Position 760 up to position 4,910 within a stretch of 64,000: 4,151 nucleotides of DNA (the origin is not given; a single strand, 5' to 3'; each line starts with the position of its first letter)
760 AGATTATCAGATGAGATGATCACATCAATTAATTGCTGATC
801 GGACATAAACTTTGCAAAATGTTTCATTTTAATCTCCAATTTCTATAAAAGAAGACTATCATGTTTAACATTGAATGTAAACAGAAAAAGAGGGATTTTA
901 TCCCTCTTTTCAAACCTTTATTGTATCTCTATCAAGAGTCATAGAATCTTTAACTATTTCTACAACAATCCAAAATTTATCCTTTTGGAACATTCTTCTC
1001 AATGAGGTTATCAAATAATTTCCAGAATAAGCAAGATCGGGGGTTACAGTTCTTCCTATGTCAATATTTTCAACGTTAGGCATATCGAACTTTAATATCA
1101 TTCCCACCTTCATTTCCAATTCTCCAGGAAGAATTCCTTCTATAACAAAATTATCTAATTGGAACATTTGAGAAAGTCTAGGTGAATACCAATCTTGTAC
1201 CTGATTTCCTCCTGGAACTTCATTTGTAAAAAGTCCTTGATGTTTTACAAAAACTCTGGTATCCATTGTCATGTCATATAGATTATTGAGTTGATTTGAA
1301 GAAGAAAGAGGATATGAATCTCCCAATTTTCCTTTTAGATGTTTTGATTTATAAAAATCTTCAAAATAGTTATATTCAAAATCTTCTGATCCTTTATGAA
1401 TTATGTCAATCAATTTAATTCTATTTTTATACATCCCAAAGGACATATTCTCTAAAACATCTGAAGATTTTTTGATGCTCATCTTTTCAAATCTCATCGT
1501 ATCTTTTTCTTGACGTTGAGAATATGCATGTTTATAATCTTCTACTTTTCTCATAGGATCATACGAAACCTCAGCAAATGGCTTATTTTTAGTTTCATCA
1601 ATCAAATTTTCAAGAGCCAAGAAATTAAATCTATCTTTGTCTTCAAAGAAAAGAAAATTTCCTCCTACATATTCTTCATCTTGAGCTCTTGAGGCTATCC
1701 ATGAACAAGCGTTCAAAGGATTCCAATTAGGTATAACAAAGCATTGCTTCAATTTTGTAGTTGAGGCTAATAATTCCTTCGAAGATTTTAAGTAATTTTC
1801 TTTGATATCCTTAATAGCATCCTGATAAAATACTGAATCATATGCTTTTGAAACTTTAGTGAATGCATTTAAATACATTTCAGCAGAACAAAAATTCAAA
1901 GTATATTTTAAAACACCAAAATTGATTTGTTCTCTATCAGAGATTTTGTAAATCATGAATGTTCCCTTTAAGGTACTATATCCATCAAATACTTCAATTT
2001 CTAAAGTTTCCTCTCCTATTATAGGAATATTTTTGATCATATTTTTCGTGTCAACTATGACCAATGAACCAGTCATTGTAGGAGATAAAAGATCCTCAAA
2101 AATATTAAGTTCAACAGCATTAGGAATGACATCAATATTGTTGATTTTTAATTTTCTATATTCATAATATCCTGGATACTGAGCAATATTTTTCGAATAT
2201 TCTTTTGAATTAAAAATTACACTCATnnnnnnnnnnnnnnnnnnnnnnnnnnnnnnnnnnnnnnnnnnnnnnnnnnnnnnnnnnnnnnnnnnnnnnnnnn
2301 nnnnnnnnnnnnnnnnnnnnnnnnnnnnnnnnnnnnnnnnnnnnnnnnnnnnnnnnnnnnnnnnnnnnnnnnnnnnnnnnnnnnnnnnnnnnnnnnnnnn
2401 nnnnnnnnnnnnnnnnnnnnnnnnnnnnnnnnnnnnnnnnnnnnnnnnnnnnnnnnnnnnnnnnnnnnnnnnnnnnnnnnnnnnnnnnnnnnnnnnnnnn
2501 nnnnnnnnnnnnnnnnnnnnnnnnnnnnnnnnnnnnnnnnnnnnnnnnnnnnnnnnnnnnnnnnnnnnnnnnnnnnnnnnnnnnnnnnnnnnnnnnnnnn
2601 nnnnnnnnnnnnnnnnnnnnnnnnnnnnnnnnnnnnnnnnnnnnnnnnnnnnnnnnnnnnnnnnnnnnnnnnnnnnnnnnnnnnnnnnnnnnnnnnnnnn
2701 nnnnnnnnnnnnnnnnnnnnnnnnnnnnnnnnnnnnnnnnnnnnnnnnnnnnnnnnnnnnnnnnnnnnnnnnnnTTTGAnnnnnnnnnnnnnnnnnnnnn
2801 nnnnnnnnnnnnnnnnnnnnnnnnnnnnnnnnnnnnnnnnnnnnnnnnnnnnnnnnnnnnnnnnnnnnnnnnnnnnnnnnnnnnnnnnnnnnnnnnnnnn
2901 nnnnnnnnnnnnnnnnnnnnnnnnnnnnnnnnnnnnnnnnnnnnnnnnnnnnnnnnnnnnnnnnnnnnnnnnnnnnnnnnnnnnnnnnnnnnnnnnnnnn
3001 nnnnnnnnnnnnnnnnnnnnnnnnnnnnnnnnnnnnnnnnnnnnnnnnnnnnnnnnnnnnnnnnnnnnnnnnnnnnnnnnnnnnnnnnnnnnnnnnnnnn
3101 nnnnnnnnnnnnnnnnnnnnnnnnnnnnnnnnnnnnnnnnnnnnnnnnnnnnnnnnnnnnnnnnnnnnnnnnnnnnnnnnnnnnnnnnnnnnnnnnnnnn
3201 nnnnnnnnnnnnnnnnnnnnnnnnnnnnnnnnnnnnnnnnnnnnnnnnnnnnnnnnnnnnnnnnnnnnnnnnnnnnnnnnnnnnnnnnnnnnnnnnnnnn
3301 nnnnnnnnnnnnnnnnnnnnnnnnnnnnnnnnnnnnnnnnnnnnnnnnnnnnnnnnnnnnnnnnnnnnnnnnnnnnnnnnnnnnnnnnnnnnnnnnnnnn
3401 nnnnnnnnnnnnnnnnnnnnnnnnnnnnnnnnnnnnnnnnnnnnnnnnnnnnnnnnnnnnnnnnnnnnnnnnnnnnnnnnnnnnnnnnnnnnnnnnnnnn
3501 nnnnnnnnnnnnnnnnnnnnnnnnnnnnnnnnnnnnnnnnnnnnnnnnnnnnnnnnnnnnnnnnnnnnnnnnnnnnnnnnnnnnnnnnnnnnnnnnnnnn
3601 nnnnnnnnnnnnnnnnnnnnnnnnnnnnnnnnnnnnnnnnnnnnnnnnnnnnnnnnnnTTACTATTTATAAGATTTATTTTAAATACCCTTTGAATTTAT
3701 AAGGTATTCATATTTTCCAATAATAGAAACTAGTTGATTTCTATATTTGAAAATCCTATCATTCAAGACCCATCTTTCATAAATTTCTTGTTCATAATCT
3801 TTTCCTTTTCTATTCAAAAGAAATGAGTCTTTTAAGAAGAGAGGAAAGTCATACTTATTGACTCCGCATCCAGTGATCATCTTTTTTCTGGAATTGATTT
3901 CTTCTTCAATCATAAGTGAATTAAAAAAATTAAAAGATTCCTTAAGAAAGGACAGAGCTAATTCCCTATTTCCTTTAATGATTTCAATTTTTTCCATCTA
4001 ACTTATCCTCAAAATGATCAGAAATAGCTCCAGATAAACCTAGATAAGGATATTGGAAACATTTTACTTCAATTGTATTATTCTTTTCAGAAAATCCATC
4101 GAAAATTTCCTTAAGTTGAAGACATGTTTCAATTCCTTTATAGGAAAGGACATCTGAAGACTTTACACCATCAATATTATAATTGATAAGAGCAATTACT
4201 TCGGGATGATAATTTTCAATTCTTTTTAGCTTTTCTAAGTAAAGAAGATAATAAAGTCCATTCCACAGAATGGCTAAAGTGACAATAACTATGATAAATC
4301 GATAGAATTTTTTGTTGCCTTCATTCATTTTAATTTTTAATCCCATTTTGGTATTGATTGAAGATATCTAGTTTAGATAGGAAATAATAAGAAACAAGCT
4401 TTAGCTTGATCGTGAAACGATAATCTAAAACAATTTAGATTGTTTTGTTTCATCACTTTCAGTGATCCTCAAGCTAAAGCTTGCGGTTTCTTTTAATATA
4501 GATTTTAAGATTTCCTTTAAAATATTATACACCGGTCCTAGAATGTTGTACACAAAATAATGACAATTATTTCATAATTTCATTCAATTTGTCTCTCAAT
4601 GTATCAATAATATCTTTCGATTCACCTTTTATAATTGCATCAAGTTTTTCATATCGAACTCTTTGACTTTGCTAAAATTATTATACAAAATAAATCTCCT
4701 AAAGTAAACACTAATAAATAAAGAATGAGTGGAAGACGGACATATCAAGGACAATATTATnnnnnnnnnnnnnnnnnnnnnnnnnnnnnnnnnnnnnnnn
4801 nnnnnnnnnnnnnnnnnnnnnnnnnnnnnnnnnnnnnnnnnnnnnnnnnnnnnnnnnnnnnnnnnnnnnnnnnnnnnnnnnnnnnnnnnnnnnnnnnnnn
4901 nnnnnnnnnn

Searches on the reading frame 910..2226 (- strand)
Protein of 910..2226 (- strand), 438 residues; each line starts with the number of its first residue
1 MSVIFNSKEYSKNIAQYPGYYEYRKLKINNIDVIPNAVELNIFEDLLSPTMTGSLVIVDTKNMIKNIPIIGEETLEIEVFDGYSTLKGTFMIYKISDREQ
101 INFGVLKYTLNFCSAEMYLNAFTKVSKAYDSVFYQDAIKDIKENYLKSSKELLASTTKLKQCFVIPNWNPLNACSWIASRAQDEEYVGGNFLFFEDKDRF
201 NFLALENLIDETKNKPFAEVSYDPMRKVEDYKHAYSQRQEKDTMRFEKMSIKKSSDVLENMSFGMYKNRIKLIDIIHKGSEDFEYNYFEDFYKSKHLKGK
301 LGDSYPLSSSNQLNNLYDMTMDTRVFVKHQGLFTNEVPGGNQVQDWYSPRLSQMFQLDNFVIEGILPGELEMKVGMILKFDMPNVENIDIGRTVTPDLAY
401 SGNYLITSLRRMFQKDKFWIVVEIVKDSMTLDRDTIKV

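Call 9: search_protein_families(library=phrogs, proteins=[window:910-2226:-], max_evalue=0.001)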
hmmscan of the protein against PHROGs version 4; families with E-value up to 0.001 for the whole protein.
window:910-2226:- (438 aa): 2 families
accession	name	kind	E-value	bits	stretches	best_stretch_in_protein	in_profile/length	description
phrog_350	-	tail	5.4e-78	263.9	1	24-432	22-431/436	tail protein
phrog_24827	-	tail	1.5e-07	32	0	356-429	209-280/282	tail protein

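Call 19: search_dna_similar(query=window:910-2226:-, collection=phages, mode=protein, max_rows=15)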
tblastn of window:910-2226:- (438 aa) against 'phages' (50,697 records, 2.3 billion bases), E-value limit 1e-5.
Records with a match: 829; places in all: 829; records where one place covers at least 80% of the query: 716.
Best place of each record, by identity: <60% 829.
By first word of the organism name: Synechococcus 302; Salmonella 164; Vibrio 74; Cyanophage 58; Klebsiella 44; Escherichia 29; Rhizobium 23; Prochlorococcus 22; Dickeya 18; Stenotrophomonas 17; and 26 more.
By host as written in the record: - 264; Synechococcus 107; Salmonella enterica 26; Synechococcus sp. 25; Synechococcus sp. WH7803 24; Salmonella enterica subsp. enterica serovar Enteritidis PT1 21; Klebsiella pneumoniae 19; Salmonella enterica subsp. enterica serovar Typhimurium 14; and 154 more.
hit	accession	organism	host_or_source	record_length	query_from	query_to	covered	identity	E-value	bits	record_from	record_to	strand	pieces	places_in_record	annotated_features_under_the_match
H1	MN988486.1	Rhizobium phage RHph_Y68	Rhizobium sp. TUX16P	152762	18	430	94%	31.6%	5e-57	208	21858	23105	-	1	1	putative structural protein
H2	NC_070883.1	Rhizobium phage RHph_Y68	Rhizobium sp. TUX16P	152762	18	430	94%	31.6%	5e-57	208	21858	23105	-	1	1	tail protein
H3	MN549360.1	Rhizobium phage RL38J1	Rhizobium leguminosarum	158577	18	430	94%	31.6%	2e-54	201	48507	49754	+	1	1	hypothetical protein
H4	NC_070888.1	Rhizobium phage RL38J1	Rhizobium leguminosarum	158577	18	430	94%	31.6%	2e-54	201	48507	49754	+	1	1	tail protein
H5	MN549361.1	Rhizobium phage RL2RES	Rhizobium leguminosarum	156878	18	430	94%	31.1%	4e-54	200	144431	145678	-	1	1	hypothetical protein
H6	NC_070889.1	Rhizobium phage RL2RES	Rhizobium leguminosarum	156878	18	430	94%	31.1%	4e-54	200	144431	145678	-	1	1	tail protein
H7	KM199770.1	Rhizobium phage vB_RleM_P10VF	Rhizobium leguminosarum biovar viciae ...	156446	18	430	94%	30.9%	2e-53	197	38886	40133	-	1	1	hypothetical protein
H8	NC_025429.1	Rhizobium phage vB_RleM_P10VF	Rhizobium leguminosarum biovar viciae ...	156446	18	430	94%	30.9%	2e-53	197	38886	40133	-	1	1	tail protein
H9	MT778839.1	Rhizobium phage P9VFCI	-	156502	18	430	94%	30.9%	2e-53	197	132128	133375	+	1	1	hypothetical protein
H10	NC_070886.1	Rhizobium phage P9VFCI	-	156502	18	430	94%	30.9%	2e-53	197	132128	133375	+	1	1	tail protein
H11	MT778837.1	Rhizobium phage AF3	-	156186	18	430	94%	30.7%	1e-52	196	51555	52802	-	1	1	hypothetical protein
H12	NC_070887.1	Rhizobium phage AF3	-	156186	18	430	94%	30.7%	1e-52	196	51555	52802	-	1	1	tail protein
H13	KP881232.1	Sinorhizobium phage phiM9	Sinorhizobium meliloti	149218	18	437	96%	30.0%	3e-55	203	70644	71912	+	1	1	hypothetical protein (x2)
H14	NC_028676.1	Sinorhizobium phage phiM9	Sinorhizobium meliloti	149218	18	437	96%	30.0%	3e-55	203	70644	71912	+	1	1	tail protein | homing endonuclease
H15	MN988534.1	Rhizobium phage RHph_N34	Rhizobium etli CFN42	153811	18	430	94%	30.4%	1e-54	202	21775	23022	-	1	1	putative structural protein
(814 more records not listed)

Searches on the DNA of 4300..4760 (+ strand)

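Call 6: search_dna_similar(query=window:4300-4750:+, collection=phages, mode=distant)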
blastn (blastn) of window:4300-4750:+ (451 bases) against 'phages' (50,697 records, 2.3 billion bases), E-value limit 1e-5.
No match.

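Call 79: search_rna_families(source=window, start=4300, end=4760, threshold=evalue, max_evalue=10)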
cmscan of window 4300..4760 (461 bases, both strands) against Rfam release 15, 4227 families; matches with E-value up to 10: 8.
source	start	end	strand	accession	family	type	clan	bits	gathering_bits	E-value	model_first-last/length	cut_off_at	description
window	4371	4497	+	RF02070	STnc300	Gene; sRNA;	-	18.9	80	5.3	1-159/159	no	Salmonella enterica sRNA STnc300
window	4385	4486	+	RF01830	StyR-44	Gene;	-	16.9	54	6.4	1-107/107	no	Salmonella enterica Typhi npcRNA 44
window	4379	4499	+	RF00690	MIR408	Gene; miRNA;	-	16.5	64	0.26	1-126/126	no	MIR408 microRNA precursor family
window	4374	4431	+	RF02418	Spd-sr07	Gene; sRNA;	-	15.9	55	8.7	1-63/63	no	Streptococcus sRNA Spd-sr07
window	4407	4462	-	RF00341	snoZ39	Gene; snRNA; snoRNA; CD-box;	-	15.7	39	5.5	1-63/63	no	Small nucleolar RNA Z39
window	4398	4480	+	RF00956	MIR1444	Gene; miRNA;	-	15.6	80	5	1-85/85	no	MIR1444 microRNA precursor family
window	4366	4435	+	RF01236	snoU19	Gene; snRNA; snoRNA; HACA-box;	-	15.6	45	6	1-144/144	no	Small nucleolar RNA U19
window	4308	4343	+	RF02108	DLEU2_4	Gene; lncRNA;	-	12.2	40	8.4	25-58/58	no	Deleted in lymphocytic leukemia 2 conserved region 4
